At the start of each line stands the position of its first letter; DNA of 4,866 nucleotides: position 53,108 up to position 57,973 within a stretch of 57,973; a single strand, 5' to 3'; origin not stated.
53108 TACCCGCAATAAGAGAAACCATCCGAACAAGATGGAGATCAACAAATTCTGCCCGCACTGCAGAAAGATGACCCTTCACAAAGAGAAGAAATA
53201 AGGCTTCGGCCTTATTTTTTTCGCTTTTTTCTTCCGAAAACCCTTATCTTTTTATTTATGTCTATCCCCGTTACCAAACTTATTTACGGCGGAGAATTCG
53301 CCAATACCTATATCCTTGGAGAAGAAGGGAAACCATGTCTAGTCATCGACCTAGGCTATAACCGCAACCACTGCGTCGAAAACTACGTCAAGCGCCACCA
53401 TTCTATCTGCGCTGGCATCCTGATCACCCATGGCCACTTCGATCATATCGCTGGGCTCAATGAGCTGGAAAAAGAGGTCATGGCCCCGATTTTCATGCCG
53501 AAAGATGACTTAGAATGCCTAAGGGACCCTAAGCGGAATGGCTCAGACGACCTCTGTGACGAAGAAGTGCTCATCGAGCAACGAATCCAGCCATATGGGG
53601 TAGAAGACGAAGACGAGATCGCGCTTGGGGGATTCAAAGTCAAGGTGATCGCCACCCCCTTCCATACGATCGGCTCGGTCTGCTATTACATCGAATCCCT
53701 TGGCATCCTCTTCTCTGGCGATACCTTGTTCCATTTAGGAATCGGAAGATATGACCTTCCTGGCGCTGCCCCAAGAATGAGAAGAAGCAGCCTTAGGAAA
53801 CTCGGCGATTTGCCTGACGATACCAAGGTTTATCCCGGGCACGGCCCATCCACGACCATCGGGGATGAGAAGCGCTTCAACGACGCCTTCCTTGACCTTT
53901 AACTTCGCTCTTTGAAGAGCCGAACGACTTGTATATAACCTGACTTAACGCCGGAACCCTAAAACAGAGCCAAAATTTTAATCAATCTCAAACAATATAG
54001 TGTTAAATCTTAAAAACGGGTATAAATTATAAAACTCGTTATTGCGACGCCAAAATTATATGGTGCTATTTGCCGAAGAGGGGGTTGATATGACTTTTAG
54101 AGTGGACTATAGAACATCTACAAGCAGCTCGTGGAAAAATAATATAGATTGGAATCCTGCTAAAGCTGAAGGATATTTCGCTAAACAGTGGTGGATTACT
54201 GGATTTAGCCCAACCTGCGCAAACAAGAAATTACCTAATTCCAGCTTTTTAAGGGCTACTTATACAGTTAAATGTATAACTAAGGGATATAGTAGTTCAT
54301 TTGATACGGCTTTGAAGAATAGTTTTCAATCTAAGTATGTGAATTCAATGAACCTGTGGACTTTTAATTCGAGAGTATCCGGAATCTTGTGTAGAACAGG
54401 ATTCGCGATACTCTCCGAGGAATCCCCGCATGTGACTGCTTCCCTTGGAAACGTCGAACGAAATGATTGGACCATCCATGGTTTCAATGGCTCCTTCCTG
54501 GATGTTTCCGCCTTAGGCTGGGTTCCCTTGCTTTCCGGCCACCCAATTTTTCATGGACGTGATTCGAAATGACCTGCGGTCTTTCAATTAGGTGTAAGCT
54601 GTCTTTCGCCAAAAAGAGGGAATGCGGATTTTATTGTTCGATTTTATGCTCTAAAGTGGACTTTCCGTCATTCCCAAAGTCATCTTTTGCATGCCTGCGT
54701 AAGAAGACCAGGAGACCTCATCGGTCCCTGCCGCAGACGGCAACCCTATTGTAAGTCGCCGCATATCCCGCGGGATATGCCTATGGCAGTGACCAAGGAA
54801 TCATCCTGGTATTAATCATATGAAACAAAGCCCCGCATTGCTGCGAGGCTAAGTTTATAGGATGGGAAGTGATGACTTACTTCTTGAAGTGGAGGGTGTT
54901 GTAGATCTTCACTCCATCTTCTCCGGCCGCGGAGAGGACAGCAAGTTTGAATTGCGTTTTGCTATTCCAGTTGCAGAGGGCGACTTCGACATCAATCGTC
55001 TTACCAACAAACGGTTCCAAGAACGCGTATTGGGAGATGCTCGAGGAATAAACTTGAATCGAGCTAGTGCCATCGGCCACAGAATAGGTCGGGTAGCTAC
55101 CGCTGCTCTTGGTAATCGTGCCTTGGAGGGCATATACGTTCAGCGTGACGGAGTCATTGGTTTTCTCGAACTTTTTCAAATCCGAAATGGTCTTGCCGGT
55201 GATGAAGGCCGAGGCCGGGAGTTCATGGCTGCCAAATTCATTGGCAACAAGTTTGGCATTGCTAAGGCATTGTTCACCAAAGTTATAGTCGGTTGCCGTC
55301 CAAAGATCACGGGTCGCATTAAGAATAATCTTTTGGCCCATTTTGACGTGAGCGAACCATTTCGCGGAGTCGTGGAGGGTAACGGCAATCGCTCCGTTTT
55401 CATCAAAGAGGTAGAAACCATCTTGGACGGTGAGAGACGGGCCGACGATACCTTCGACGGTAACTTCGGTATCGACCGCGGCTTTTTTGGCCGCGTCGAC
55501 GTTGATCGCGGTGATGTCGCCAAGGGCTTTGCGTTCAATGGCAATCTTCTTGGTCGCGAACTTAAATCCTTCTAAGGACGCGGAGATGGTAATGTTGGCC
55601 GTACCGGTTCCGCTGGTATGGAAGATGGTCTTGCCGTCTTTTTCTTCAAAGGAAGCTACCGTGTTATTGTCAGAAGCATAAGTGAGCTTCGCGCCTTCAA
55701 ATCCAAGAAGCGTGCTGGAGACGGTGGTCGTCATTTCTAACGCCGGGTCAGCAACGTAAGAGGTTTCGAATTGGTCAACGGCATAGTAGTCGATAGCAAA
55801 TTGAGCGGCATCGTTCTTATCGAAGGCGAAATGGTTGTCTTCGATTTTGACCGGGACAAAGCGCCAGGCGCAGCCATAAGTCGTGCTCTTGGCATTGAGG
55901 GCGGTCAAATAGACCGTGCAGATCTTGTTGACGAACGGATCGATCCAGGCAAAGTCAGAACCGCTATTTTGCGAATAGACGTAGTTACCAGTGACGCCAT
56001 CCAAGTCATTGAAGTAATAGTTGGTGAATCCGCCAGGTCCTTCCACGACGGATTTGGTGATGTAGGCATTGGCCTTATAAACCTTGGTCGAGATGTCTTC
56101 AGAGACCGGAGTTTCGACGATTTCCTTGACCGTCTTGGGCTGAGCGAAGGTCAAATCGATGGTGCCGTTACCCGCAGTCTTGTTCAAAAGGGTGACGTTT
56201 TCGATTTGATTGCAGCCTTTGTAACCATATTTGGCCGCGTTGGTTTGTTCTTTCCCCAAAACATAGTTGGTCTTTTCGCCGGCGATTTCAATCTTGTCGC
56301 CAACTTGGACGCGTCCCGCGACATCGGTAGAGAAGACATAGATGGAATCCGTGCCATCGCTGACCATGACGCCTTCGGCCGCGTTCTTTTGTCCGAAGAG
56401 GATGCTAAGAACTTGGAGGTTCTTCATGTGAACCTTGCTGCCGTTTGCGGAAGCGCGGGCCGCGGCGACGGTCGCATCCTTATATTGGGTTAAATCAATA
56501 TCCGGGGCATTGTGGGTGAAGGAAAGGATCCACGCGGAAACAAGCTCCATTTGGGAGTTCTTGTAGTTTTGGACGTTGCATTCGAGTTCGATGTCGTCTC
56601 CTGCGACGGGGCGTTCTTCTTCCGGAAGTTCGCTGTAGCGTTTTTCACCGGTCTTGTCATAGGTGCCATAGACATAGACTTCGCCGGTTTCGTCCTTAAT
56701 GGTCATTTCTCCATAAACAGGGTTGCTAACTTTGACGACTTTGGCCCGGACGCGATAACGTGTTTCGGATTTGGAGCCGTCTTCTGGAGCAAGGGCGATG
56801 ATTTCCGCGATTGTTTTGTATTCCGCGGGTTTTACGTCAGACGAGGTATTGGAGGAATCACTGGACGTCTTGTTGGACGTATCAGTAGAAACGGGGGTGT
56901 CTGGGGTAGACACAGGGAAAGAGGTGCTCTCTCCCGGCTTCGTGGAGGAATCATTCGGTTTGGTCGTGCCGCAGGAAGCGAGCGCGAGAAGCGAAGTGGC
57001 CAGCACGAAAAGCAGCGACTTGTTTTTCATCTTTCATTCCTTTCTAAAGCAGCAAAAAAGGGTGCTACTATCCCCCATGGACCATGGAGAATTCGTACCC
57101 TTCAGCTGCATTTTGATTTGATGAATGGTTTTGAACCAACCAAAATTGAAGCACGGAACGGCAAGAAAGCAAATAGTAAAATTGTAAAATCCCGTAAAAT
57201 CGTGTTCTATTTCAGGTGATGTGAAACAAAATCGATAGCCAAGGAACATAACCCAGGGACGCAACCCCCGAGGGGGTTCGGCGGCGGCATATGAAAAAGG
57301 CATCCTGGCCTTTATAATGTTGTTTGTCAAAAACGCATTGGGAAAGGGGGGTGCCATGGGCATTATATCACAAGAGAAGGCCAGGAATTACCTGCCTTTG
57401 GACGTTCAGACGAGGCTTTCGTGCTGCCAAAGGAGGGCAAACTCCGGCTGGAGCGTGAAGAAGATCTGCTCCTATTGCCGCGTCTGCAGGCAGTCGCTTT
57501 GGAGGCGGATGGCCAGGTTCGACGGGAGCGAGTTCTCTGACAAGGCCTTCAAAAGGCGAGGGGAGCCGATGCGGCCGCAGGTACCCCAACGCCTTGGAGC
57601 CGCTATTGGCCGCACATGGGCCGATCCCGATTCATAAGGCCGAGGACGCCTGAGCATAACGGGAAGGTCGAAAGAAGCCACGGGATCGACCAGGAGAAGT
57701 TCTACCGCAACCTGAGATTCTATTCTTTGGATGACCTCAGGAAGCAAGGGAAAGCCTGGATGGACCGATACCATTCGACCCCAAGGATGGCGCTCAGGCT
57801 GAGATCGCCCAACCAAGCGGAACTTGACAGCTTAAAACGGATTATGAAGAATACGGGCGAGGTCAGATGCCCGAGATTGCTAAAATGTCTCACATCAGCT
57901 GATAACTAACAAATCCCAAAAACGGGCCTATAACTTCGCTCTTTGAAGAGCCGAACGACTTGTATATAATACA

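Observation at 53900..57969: Perfect 39-bp direct repeats bracket a ~4-kb composite island inserted right after a housekeeping MBL-hydrolase gene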

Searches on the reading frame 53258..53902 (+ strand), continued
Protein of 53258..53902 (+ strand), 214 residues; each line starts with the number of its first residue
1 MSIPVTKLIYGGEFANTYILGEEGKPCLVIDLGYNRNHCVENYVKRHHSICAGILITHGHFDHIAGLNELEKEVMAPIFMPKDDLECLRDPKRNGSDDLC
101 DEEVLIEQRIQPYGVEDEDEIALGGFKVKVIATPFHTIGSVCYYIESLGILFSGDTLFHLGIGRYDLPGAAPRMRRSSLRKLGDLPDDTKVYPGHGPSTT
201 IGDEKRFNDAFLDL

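Call 67: search_protein_families(library=pfam, proteins=[L110:9540-10049:-], max_evalue=0.001)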
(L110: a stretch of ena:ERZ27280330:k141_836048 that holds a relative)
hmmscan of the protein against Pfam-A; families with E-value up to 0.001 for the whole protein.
L110:9540-10049:- (170 aa): 0 families

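Call 68: search_protein_families(library=ncbifam, proteins=[L110:9540-10049:-], max_evalue=0.05)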
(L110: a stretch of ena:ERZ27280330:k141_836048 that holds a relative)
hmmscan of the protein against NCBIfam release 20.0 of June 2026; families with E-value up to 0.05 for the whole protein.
L110:9540-10049:- (170 aa): 3 families
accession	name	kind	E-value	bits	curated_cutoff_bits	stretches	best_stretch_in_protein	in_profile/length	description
NF050000.1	IS1_IS1595_Zn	domain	0.00021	21.8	28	1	46-75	1-31/34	IS1/IS1595 family N-terminal zinc-binding domain-containing protein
NF048018.1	IS256_N_4Cys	domain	0.0011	19.5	27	1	46-74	2-30/31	transposase-like zinc-binding domain-containing protein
NF033544.1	transpos_IS1249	exception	0.0014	17.8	300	1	45-79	3-38/382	IS1249 family transposase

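Call 70: list_cluster_members(proteins=[window:53258-53899:+, window:54880-57030:-, P0243, window:51894-52943:-])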
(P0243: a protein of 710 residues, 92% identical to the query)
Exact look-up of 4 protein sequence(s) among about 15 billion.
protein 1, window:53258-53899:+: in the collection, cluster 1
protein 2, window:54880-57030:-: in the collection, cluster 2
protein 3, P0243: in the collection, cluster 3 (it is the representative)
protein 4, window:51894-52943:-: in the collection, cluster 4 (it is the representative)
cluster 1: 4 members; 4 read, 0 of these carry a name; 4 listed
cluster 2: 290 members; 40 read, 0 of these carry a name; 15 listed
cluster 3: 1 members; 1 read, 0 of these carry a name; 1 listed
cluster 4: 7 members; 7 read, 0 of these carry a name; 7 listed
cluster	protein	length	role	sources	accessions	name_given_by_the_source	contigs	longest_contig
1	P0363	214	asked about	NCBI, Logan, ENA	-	-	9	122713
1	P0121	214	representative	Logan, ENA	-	-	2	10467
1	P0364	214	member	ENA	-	-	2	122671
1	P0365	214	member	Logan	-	-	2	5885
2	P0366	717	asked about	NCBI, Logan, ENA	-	-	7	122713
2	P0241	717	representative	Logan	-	-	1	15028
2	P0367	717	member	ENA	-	-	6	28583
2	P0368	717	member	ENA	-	-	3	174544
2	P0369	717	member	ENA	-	-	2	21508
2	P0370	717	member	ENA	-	-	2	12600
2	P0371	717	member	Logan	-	-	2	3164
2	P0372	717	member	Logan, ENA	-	-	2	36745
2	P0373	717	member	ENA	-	-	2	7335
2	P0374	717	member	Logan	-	-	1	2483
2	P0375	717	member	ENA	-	-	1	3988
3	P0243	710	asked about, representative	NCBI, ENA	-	-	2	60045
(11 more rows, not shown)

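Call 71: find_encoding_contigs(protein=P0368, flank=6000, max_places=6)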
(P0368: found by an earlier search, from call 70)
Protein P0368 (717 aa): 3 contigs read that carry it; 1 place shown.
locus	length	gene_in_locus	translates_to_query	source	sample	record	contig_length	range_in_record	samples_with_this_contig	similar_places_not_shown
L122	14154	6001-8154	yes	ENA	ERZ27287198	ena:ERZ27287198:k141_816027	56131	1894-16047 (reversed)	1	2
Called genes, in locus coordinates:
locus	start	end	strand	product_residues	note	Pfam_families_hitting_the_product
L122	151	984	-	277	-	PF04991:LicD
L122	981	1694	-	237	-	PF01128:IspD, PF12804:NTP_transf_3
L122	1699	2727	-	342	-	PF01370:Epimerase, PF16363:GDP_Man_Dehyd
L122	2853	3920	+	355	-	PF01757:Acyl_transf_3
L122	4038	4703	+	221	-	PF02397:Bac_transf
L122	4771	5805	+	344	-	PF01699:Na_Ca_ex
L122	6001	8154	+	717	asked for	-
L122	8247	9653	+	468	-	PF02878:PGM_PMM_I, PF02879:PGM_PMM_II, PF00408:PGM_PMM_IV (faint), PF02880:PGM_PMM_III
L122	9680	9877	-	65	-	-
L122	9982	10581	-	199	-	PF12464:Mac, PF00132:Hexapep, PF14602:Hexapep_2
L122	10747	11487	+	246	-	PF02592:Vut_1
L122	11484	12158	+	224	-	PF00106:adh_short, PF01370:Epimerase (weak), PF13561:adh_short_C2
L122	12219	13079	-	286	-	PF00483:NTP_transferase (weak)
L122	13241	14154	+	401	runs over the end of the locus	PF13173:AAA_14, PF13635:DUF4143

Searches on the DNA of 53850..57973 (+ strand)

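Call 47: search_rna_families(source=window, start=53850, end=57973, threshold=evalue, max_evalue=1)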
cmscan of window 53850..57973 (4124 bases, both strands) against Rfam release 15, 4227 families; matches with E-value up to 1: 0.
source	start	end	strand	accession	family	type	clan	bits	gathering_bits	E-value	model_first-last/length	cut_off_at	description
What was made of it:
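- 54371..54822 (.): Hairpin-rich non-coding segment of unknown nature. No Rfam match at E<=1 (call 47).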

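Call 59: search_dna_similar(query=window:53939-54822:+, collection=plasmids, mode=distant, max_rows=10)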
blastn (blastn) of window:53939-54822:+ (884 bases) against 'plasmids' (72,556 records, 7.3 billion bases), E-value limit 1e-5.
No match.

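Call 60: search_dna_similar(query=window:53939-54822:+, collection=phages, mode=distant, max_rows=10)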
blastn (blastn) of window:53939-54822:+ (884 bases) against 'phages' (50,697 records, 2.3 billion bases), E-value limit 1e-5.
No match.
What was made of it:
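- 54371..54822 (.): No plasmid or phage match (calls 59, 60).
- Tried and rejected: No match (calls 59, 60).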

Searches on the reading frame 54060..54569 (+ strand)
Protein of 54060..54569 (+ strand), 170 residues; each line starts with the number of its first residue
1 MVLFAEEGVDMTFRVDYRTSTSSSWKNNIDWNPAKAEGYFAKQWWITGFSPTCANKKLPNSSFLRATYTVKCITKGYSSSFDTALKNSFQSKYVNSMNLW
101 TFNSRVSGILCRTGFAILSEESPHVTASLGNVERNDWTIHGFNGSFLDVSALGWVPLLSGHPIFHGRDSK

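Call 16: search_protein_families(library=pfam, proteins=[window:54060-54569:+], max_evalue=0.1)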
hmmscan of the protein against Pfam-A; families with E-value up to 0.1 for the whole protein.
window:54060-54569:+ (170 aa): 0 families

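Call 17: search_protein_families(library=ncbifam, proteins=[window:54060-54569:+], max_evalue=0.1)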
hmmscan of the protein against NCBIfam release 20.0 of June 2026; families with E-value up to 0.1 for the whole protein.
window:54060-54569:+ (170 aa): 0 families
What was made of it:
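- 54021..54370 (.): AT-rich block (GC about 0.36-0.40) of unknown origin. It supplies the N-terminal two thirds of the doubtful 170-aa ORF at 54060-54572. No family in Pfam or NCBIfam (calls 16, 17).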

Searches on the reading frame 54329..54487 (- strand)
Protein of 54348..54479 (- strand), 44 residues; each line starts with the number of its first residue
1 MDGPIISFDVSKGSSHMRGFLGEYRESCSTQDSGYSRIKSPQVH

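Call 34: search_protein_families(library=pfam, proteins=[window:54348-54479:-, window:54329-54487:-], max_evalue=10)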
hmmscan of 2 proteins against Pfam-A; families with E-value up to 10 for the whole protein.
seq(44 aa): 0 families

seq(53 aa): 0 families

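Call 58: search_protein_representatives(protein=window:54348-54479:-)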
Query: 44 residues. Proteins with E-value up to 0.001 (for the whole library): 2; up to 1e-10: 0; up to 1e-30: 0. The best 2 are listed.
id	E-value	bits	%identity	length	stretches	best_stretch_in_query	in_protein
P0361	5.5e-09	51.2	29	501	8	15-37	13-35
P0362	3.3e-06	42.7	32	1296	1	6-27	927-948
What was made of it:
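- Tried and rejected: A search of 1.84 billion representative proteins gave only two weak hits (call 58).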

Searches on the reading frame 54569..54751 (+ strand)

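Call 34: search_protein_families(library=pfam, proteins=[window:54569-54751:+], max_evalue=10)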
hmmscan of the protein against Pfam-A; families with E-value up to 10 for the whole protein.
seq(61 aa): 1 family
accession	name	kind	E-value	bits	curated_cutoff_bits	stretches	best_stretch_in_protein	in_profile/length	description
PF10672.15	Methyltrans_SAM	-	0.26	11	27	1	12-56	186-226/286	S-adenosylmethionine-dependent methyltransferase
